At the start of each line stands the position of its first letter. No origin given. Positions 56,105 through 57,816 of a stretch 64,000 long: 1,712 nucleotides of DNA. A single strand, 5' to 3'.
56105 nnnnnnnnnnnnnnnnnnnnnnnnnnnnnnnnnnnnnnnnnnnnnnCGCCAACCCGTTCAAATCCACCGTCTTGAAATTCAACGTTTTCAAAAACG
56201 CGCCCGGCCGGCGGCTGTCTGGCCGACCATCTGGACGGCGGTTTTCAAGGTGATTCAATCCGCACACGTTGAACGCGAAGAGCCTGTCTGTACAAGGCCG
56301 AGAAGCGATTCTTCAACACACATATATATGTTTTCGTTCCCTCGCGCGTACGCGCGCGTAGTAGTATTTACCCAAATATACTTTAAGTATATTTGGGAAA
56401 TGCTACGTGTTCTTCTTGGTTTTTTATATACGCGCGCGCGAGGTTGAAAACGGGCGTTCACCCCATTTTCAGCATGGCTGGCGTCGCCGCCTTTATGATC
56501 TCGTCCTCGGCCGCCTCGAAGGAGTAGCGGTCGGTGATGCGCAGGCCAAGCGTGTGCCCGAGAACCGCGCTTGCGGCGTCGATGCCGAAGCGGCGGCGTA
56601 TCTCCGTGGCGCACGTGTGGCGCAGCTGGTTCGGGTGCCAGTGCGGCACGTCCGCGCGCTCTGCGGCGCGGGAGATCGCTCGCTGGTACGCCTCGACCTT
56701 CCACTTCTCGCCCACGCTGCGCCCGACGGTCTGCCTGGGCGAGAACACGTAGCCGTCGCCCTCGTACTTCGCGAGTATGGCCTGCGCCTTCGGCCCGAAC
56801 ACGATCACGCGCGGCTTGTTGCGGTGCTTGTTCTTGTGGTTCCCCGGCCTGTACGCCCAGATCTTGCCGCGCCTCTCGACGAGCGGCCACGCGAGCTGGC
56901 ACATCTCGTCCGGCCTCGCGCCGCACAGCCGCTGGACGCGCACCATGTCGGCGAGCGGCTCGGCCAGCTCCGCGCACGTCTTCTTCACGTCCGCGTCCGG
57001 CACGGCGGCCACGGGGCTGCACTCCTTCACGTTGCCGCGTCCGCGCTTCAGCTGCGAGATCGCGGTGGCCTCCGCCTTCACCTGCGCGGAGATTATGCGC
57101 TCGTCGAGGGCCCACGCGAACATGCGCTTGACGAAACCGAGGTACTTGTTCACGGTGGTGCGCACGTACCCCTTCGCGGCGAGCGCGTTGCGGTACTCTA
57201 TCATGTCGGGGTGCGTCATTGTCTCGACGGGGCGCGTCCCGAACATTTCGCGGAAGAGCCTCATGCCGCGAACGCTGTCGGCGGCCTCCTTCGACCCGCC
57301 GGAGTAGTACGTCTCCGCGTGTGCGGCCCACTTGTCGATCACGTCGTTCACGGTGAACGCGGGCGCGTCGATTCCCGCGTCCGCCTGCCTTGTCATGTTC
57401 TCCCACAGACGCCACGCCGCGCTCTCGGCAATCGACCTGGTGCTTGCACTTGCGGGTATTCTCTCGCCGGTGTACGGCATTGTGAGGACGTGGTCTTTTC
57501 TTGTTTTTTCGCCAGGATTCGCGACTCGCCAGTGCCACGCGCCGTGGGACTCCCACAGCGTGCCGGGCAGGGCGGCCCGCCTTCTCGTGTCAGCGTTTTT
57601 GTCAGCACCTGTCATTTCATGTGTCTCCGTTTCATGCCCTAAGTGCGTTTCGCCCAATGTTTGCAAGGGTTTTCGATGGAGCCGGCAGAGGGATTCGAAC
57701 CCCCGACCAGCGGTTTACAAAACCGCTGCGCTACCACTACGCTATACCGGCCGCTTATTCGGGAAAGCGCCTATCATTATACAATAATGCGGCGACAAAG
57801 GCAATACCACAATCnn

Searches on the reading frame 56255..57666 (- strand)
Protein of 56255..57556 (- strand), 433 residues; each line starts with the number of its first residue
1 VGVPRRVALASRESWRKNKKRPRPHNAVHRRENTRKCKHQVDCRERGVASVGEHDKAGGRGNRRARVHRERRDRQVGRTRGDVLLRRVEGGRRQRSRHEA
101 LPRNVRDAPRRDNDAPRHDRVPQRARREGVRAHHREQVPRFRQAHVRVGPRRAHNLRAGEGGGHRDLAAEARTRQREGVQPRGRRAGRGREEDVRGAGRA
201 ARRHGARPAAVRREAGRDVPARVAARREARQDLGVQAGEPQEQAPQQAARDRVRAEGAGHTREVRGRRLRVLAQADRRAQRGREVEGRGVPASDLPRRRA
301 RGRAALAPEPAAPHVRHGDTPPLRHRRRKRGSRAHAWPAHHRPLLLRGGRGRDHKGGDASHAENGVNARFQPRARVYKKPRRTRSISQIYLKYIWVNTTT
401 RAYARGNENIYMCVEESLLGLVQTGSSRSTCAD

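Call 10: search_protein_families(library=pfam, proteins=[window:56255-57556:-])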
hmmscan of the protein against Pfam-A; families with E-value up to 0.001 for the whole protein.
window:56255-57556:- (433 aa): 0 families

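Call 62: search_protein_families(library=phrogs, proteins=[window:56458-57666:-], max_evalue=0.00001)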
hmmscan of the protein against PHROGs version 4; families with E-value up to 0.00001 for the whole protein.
window:56458-57666:- (402 aa): 2 families
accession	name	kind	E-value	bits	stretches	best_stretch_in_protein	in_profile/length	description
phrog_1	-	integration and excision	2.5e-33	117.2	1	41-382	121-433/611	integrase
phrog_216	-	integration and excision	5.1e-12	46.5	1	247-381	85-221/301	integrase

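Call 64: search_protein_families(library=pfam, proteins=[window:56458-57666:-], max_evalue=0.01)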
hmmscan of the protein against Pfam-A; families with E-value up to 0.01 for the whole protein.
window:56458-57666:- (402 aa): 3 families
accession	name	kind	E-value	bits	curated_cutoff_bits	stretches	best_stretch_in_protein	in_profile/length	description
PF00589.27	Phage_integrase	-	1.2e-11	45.1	27.1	1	235-381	21-165/172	Phage integrase family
PF02899.23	Phage_int_SAM_1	-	0.0014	19.3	22.3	1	137-189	28-82/83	Phage integrase, N-terminal SAM-like domain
PF24624.1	Int_N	-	0.0057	17.8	27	0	108-184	7-79/100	Phage integrase, N-terminal domain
